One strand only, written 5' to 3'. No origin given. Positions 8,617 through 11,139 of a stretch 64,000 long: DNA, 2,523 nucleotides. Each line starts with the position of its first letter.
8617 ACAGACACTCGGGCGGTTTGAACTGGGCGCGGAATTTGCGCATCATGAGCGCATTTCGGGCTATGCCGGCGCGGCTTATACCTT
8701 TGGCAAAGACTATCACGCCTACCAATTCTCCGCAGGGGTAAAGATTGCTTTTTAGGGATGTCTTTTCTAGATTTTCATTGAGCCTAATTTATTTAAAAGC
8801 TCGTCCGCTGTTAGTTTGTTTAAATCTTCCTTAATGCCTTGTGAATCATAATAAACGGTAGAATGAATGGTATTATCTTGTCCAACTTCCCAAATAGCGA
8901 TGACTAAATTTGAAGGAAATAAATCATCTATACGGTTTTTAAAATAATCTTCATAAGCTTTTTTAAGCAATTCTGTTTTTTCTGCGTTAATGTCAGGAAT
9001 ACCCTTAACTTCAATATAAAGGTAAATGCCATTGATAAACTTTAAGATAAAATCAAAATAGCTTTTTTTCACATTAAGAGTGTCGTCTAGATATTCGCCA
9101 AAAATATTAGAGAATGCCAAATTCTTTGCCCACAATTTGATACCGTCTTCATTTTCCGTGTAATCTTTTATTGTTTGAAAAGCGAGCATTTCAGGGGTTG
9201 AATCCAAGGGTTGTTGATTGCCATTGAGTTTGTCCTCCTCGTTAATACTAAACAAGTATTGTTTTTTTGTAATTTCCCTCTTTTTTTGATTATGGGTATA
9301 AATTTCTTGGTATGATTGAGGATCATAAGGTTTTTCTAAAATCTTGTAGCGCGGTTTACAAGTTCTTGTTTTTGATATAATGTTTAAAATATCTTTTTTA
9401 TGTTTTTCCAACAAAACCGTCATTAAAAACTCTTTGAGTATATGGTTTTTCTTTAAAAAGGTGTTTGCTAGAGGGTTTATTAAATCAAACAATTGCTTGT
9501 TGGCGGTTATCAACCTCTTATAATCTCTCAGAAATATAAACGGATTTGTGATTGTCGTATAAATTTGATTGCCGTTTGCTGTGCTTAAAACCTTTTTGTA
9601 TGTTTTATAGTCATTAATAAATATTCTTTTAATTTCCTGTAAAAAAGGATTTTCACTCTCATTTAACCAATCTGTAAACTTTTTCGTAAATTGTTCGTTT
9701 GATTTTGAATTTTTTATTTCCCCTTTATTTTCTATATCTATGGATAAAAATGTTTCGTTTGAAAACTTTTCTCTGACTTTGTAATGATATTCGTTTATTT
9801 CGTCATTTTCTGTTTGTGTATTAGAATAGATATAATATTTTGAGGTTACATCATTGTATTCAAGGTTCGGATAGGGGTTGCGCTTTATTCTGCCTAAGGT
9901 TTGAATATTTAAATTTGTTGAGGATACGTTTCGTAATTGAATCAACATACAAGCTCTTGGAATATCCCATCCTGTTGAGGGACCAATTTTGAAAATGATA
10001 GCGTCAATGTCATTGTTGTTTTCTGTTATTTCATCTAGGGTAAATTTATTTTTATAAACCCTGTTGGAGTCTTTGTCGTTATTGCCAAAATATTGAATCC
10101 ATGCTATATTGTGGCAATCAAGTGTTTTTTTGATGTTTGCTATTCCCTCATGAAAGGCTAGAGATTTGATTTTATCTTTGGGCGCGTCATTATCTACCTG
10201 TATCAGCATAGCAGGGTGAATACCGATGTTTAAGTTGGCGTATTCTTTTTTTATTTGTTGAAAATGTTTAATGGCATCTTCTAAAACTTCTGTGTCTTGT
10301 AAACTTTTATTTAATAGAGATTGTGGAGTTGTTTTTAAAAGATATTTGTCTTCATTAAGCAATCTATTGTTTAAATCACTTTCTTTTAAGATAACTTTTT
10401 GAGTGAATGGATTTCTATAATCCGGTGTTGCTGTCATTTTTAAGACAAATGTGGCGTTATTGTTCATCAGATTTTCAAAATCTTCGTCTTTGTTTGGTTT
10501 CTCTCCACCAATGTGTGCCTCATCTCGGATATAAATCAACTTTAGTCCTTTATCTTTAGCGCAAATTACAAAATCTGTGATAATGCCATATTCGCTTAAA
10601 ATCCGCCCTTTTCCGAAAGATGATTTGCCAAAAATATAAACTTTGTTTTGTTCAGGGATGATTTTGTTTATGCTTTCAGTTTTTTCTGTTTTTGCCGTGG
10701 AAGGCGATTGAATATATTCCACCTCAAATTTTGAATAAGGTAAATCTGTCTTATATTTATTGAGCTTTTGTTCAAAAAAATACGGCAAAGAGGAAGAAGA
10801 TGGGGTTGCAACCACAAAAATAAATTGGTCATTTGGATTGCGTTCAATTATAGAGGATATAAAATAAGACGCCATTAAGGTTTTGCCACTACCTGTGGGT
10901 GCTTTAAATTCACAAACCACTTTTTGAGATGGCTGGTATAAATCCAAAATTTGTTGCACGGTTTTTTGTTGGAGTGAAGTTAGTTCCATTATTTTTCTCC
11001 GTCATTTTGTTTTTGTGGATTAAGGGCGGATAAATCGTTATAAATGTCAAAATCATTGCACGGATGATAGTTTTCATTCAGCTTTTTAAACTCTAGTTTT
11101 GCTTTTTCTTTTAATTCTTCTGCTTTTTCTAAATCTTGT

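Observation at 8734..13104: Type III R-M islet bounded by a 20-bp direct repeat that duplicates the 3' end of the autotransporter gene, next to tRNA-Val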

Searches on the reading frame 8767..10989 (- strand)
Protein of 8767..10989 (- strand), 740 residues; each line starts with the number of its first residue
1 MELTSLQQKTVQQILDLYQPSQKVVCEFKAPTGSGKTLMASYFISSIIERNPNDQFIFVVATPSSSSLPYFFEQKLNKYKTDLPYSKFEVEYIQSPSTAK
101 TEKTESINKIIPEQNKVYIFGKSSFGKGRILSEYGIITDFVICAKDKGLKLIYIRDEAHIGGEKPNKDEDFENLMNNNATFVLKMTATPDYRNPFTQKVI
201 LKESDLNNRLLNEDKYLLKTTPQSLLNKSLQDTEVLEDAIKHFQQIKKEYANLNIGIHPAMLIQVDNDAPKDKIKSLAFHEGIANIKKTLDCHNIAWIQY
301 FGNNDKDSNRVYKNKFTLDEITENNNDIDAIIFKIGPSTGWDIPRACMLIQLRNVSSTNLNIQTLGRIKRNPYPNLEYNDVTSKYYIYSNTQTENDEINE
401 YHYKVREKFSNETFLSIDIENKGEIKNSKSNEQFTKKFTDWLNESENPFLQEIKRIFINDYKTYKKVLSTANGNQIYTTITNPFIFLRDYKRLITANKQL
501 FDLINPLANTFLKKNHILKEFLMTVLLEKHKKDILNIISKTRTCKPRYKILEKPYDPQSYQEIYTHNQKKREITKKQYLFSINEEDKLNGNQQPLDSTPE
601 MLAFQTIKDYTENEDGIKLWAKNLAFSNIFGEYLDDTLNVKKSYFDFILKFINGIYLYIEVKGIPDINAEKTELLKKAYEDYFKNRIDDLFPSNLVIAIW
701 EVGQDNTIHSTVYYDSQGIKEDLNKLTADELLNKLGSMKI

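Call 7: search_protein_families(library=pfam, proteins=[window:8767-10989:-], max_evalue=0.01)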
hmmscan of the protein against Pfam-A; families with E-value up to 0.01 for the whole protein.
window:8767-10989:- (740 aa): 2 families
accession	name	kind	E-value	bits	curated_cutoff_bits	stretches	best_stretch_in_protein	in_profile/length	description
PF04851.21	ResIII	-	7.9e-14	52.3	22.5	1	1-190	2-163/164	Type III restriction enzyme, res subunit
PF00270.35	DEAD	-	3.9e-06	27.1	26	1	4-193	1-163/167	DEAD/DEAH box helicase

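Call 65: search_solved_structures(query=window:8767-10989:-, max_evalue=0.001, show_alignments=1)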
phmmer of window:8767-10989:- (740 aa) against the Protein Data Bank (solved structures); distinct sequences matched with E-value up to 0.001: 0.

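Call 66: search_protein_families(library=ncbifam, proteins=[window:8767-10989:-], max_evalue=0.001)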
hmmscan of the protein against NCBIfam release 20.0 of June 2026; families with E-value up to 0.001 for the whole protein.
window:8767-10989:- (740 aa): 0 families

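Call 68: search_protein_families(library=padloc, proteins=[window:8767-10989:-], max_evalue=0.001)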
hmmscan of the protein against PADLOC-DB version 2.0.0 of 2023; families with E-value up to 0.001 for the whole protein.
window:8767-10989:- (740 aa): 2 families
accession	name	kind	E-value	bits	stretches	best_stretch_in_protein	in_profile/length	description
PDLC03652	REase_III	-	1.6e-89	299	1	1-685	1-724/809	Type III restriction enzyme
PDLC03653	REase_III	-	3.1e-06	23.6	1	162-393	268-491/883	Type III restriction enzyme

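Call 81: find_homologous_proteins(query=window:8767-10989:-, max_evalue=1e-20)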
Query window:8767-10989:- (740 aa): 621 proteins with E <= 1e-20 among 8000 candidates; the best 120 are listed.
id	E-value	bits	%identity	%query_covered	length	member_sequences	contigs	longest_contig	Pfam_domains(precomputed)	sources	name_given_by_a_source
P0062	0.0e+0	1631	98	100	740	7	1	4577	PF00270.36,PF04851.22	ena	-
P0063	0.0e+0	1252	76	100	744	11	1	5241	PF04851.22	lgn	-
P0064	0.0e+0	1229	75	100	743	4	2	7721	PF04851.22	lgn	-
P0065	0.0e+0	1225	75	100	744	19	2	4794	PF04851.22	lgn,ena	-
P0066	0.0e+0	1214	75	100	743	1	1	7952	PF04851.22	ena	-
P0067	0.0e+0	1198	73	100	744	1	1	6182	PF04851.22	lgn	-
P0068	0.0e+0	1183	73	100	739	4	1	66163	PF04851.22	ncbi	-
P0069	0.0e+0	1168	71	100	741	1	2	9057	PF04851.22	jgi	-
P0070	0.0e+0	1088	66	100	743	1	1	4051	PF04851.22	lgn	-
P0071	0.0e+0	1031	64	100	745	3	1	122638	PF00270.36,PF04851.22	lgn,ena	-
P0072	0.0e+0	1016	63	100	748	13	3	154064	PF00270.36,PF04851.22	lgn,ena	-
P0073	0.0e+0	1012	63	100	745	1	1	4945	PF00270.36,PF04851.22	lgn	-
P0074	5.3e-295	998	62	100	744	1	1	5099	PF04851.22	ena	-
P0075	1.8e-289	980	61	100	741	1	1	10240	PF04851.22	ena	-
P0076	5.2e-288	975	61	100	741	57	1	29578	PF00270.36,PF04851.22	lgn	-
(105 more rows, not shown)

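Call 82: find_encoding_contigs(protein=P0068, flank=8000, max_places=2)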
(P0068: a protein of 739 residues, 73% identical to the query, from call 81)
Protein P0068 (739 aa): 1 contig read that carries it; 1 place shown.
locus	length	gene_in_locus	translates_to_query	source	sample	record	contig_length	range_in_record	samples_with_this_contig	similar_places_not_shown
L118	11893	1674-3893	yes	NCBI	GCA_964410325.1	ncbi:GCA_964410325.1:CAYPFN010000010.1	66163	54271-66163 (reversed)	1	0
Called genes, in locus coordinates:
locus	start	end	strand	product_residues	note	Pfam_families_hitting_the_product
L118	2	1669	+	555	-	?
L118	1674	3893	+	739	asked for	PF04851:ResIII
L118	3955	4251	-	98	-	PF12844:HTH_19, PF01381:HTH_3 (weak)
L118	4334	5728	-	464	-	PF04587:ADP_PFK_GK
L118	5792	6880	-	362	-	-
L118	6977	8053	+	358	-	PF00814:TsaD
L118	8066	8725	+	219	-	PF00730:HhH-GPD, PF00633:HHH (weak), PF10576:EndIII_4Fe-2S (weak)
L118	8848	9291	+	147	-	PF14316:DUF4381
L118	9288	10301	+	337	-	PF00092:VWA, PF06707:DUF1194 (faint), PF13519:VWA_2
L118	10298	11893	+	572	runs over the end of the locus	PF13519:VWA_2 (weak), PF07719:TPR_2 (faint)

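Call 83: find_encoding_contigs(protein=P0071, flank=8000, max_places=2)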
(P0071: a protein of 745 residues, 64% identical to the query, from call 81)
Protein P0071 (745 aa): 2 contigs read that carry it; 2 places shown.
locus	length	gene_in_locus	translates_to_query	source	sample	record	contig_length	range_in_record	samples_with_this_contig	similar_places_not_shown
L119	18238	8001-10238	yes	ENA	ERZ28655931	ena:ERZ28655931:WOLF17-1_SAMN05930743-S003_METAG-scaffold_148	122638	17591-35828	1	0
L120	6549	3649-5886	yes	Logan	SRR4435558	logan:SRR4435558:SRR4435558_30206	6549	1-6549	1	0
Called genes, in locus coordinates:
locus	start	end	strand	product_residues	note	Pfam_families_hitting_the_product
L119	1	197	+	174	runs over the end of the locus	PF13353:Fer4_12, PF04055:Radical_SAM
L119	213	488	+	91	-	-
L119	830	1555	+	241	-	PF00535:Glycos_transf_2, PF10111:Glyco_tranf_2_2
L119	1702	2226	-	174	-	-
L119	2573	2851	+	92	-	-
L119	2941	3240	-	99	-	PF06291:Lambda_Bor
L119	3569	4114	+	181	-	PF03797:Autotransporter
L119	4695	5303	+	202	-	-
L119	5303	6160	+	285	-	PF08843:AbiEii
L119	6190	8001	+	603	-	PF27727:UCP028340, PF01555:N6_N4_Mtase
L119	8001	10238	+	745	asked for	PF00270:DEAD (faint), PF04851:ResIII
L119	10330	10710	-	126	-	-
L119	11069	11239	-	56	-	-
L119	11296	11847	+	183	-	PF00239:Resolvase, PF13936:HTH_38 (faint), PF02796:HTH_7 (weak)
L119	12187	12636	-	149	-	-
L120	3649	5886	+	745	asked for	PF00270:DEAD (faint), PF04851:ResIII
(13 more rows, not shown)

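Call 90: find_encoding_contigs(protein=P0066, flank=8000, max_places=3)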
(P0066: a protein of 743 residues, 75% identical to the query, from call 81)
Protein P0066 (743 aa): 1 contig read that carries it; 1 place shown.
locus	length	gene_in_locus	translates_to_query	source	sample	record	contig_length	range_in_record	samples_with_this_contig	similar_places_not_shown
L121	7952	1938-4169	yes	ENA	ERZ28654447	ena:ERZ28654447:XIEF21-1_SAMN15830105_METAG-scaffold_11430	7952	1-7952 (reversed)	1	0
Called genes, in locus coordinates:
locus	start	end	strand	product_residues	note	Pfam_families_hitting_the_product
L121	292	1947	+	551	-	PF27727:UCP028340, PF03602:Cons_hypoth95 (faint), PF01555:N6_N4_Mtase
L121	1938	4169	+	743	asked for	PF04851:ResIII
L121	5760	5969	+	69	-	PF01783:Ribosomal_L32p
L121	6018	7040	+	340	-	PF02504:FA_synthesis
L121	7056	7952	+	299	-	?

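Call 91: find_encoding_contigs(protein=P0064, flank=8000, max_places=3)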
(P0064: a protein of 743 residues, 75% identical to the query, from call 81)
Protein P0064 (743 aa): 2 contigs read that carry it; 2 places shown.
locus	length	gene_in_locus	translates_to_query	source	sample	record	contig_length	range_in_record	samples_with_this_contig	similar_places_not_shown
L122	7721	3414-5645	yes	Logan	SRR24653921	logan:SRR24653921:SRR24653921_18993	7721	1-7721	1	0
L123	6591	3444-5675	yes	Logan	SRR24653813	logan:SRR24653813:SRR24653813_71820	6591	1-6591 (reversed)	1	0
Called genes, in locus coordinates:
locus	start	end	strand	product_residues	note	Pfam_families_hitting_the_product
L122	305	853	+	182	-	PF00239:Resolvase, PF02796:HTH_7 (faint)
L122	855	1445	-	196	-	PF00239:Resolvase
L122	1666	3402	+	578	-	PF27727:UCP028340, PF01555:N6_N4_Mtase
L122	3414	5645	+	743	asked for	PF04851:ResIII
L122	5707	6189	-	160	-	PF06908:YpsA (faint)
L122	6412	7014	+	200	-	PF00239:Resolvase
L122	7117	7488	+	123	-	PF21781:DUF6876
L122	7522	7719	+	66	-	?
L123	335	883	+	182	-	PF00239:Resolvase, PF02796:HTH_7 (faint)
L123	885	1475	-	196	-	PF00239:Resolvase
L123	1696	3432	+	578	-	PF27727:UCP028340, PF01555:N6_N4_Mtase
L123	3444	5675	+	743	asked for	PF04851:ResIII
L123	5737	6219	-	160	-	PF06908:YpsA (faint)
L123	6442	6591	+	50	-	?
